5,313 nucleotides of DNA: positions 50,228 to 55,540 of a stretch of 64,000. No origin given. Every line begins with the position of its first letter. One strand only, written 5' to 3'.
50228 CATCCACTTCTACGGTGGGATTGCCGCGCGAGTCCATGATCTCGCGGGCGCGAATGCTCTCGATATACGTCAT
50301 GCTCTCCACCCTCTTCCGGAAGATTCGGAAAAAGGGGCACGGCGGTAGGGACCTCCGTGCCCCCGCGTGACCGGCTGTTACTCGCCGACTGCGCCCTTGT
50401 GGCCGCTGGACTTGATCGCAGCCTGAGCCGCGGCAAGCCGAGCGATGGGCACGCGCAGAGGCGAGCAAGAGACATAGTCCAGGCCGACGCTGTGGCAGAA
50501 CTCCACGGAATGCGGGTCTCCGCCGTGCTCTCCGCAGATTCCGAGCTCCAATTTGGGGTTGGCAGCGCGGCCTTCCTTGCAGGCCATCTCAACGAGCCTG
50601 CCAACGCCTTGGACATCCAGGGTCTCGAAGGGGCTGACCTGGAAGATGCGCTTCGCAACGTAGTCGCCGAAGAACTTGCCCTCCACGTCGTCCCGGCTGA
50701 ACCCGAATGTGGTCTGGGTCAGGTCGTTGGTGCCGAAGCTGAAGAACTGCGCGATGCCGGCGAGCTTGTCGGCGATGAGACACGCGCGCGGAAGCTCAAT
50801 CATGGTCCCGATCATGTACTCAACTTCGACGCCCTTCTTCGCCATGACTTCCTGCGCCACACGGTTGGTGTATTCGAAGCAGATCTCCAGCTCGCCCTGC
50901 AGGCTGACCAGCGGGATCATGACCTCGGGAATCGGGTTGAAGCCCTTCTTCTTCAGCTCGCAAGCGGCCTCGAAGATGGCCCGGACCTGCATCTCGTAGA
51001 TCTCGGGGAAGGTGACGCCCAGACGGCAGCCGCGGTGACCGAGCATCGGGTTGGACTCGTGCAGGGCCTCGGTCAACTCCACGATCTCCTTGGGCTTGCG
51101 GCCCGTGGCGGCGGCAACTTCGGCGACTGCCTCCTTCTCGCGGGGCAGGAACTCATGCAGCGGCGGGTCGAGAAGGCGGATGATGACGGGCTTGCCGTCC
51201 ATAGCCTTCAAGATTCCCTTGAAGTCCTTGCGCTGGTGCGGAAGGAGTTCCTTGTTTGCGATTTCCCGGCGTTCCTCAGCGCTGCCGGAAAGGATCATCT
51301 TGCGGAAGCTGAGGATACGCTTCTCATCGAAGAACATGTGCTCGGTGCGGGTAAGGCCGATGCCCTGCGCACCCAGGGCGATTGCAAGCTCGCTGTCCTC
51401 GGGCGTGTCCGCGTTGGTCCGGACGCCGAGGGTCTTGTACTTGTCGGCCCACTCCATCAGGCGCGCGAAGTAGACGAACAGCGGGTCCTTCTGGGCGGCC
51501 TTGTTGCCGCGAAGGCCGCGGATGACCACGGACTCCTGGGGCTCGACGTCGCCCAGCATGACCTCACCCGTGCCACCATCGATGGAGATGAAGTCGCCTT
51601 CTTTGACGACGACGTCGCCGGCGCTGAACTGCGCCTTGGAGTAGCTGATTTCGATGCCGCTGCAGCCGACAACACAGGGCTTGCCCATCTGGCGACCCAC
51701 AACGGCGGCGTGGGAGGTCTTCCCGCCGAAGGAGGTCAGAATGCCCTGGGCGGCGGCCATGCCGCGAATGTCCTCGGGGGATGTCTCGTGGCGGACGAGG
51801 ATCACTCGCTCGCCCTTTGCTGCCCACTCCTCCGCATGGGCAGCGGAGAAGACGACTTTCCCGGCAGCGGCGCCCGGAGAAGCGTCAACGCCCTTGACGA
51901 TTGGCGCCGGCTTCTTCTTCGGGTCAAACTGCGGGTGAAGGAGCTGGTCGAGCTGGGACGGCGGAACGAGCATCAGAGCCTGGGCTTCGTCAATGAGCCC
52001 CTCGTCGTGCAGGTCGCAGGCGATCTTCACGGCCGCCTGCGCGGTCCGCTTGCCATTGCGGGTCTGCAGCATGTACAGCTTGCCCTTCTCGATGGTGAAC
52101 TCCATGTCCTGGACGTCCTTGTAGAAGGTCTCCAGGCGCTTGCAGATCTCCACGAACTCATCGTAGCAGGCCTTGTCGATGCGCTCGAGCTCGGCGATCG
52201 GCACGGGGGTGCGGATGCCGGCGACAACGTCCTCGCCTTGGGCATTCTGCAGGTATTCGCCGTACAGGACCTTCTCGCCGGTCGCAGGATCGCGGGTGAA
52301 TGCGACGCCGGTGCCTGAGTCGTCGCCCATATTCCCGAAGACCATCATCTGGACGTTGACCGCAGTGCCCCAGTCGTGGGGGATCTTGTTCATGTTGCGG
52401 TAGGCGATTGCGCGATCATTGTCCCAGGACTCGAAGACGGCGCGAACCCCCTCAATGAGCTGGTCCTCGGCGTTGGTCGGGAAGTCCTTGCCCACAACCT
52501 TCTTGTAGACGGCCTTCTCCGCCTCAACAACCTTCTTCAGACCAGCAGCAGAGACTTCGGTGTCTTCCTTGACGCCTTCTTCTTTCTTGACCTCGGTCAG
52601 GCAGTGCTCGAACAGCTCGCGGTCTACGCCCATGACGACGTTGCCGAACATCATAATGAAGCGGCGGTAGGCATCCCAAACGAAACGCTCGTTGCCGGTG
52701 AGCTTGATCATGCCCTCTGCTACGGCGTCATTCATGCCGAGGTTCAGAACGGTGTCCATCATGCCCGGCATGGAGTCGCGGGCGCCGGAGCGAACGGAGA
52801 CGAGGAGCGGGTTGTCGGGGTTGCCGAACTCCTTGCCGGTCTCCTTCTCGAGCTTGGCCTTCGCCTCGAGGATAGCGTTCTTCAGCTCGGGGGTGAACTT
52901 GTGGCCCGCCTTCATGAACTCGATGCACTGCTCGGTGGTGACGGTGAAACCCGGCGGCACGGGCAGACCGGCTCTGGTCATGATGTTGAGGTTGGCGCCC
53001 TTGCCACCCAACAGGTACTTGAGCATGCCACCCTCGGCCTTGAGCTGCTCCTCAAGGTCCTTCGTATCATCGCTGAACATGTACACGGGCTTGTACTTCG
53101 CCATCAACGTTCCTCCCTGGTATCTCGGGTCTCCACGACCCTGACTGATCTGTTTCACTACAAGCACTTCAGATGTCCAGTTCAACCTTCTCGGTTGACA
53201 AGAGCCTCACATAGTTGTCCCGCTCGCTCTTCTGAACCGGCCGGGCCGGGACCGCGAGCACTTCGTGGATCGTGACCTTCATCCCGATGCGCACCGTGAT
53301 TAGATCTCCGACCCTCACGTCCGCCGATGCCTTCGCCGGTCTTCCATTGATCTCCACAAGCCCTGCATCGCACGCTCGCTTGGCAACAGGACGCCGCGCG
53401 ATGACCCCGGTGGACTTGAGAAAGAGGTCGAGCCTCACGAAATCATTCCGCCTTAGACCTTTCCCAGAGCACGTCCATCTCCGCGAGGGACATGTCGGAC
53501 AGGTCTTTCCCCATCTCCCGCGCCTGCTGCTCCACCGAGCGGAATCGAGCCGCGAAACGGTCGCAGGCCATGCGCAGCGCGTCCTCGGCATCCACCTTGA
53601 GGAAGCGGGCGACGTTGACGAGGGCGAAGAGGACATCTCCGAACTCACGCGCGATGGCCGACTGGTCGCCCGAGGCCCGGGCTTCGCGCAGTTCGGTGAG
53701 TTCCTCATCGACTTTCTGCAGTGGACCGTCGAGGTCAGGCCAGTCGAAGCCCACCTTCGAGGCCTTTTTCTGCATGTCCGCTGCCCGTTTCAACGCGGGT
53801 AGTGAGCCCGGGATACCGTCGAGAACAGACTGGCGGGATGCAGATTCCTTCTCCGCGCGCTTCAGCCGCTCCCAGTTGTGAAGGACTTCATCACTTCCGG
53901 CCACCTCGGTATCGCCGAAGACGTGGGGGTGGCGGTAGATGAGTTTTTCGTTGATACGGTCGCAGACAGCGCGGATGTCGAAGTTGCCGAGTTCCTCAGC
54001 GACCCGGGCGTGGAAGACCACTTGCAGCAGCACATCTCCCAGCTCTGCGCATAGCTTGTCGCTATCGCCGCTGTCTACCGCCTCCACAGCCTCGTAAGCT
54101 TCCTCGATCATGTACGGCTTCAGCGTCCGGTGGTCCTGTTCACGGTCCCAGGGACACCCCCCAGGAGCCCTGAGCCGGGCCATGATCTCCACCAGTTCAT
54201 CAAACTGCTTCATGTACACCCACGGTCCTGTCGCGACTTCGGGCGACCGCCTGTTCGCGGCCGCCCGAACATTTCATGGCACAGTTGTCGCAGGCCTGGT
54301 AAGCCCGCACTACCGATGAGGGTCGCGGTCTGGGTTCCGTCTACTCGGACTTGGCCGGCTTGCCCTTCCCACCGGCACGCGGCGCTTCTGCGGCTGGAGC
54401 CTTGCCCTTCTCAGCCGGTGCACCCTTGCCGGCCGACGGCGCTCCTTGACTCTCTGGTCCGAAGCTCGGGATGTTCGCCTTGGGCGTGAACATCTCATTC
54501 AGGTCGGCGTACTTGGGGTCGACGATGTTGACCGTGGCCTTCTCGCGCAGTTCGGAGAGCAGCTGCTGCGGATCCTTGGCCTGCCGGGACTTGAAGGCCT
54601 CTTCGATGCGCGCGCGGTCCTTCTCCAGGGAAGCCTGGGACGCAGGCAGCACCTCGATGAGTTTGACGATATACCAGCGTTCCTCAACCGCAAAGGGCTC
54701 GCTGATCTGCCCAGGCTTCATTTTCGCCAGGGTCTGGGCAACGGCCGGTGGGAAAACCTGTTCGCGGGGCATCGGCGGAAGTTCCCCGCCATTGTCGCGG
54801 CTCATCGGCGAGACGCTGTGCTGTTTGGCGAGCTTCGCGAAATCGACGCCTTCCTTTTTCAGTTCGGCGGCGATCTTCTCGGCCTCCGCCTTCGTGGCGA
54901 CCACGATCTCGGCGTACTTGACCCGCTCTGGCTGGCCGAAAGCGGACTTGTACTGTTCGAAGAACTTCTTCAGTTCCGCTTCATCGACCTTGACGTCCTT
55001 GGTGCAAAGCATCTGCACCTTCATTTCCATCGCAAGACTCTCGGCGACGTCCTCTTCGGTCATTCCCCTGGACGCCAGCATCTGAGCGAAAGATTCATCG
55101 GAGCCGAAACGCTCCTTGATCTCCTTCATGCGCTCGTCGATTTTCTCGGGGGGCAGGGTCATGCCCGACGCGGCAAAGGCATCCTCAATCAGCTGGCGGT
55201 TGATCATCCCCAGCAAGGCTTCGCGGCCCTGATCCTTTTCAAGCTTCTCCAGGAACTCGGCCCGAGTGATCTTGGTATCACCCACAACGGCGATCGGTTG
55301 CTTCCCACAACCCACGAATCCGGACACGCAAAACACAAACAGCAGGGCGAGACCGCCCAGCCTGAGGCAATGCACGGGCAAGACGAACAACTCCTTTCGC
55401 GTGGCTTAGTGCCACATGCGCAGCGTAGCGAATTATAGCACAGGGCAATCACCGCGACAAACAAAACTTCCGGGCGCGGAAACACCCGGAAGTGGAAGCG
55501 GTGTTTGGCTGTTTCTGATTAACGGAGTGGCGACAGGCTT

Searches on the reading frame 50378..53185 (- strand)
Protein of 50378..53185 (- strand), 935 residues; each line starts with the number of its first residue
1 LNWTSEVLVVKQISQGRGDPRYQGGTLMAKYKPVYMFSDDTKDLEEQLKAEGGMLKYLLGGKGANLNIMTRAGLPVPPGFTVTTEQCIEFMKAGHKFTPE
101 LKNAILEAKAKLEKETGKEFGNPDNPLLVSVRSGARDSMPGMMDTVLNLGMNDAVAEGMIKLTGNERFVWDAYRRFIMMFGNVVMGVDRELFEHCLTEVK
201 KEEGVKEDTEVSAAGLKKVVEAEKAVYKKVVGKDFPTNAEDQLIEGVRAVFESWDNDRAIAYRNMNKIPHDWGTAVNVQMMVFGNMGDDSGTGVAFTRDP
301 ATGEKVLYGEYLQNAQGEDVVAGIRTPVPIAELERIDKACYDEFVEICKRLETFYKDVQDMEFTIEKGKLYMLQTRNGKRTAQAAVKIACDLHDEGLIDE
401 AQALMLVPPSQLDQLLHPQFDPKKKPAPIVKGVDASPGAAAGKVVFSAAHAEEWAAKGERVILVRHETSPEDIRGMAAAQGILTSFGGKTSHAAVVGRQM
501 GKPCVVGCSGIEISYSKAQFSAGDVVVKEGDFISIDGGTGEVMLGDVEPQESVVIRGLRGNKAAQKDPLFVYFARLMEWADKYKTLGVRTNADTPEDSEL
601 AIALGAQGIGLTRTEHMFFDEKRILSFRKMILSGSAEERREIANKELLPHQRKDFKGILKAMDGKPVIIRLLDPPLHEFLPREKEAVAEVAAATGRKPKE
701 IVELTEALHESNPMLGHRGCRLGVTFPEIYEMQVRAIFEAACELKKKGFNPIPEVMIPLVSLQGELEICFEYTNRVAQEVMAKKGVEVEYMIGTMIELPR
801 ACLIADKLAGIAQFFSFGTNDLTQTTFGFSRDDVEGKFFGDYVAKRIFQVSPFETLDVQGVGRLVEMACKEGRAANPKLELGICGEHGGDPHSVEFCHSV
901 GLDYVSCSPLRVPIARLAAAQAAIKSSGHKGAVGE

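Call 30: search_protein_families(library=pfam, proteins=[window:50378-53185:-], max_evalue=0.0001)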
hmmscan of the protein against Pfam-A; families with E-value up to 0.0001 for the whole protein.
window:50378-53185:- (935 aa): 3 families
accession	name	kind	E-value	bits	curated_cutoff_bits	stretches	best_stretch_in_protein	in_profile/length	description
PF02896.24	PEP-utilizers_C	-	1.7e-77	261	22.8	1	575-922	9-291/293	PEP-utilising enzyme, PEP-binding domain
PF01326.24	PPDK_N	-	1.9e-55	188.9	27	3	96-327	76-217/328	Pyruvate phosphate dikinase, AMP/ATP-binding domain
PF00391.29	PEP-utilizers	-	1.5e-24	85.8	23.1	1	459-540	3-72/72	PEP-utilising enzyme, mobile domain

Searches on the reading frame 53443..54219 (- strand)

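Call 30: search_protein_families(library=pfam, proteins=[window:53443-54219:-], max_evalue=0.0001)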
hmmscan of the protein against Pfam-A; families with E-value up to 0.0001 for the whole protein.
window:53443-54219:- (258 aa): 2 families
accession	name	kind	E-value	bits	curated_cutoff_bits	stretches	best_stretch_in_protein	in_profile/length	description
PF03819.22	MazG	-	6.1e-38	129.4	22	2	28-101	1-74/74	MazG nucleotide pyrophosphohydrolase domain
PF01503.22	PRA-PH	-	8.2e-11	42.6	21.3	0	166-215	30-79/86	Phosphoribosyl-ATP pyrophosphohydrolase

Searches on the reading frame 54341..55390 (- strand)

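Call 30: search_protein_families(library=pfam, proteins=[window:54341-55390:-], max_evalue=0.0001)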
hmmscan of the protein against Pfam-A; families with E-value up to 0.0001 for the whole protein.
window:54341-55390:- (349 aa): 4 families
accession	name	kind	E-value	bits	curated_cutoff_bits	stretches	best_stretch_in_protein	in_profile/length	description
PF13145.12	Rotamase_2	-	2.9e-22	80.2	27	1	135-256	1-117/121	PPIC-type PPIASE domain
PF00639.27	Rotamase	-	1.9e-14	54.8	21.7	1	165-245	17-96/97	PPIC-type PPIASE domain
PF13616.12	Rotamase_3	-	8.2e-12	46.1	22.5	1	165-246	35-114/116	PPIC-type PPIASE domain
PF13624.11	SurA_N_3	-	5.2e-11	43.1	27.2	1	56-128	85-161/162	SurA-like N-terminal domain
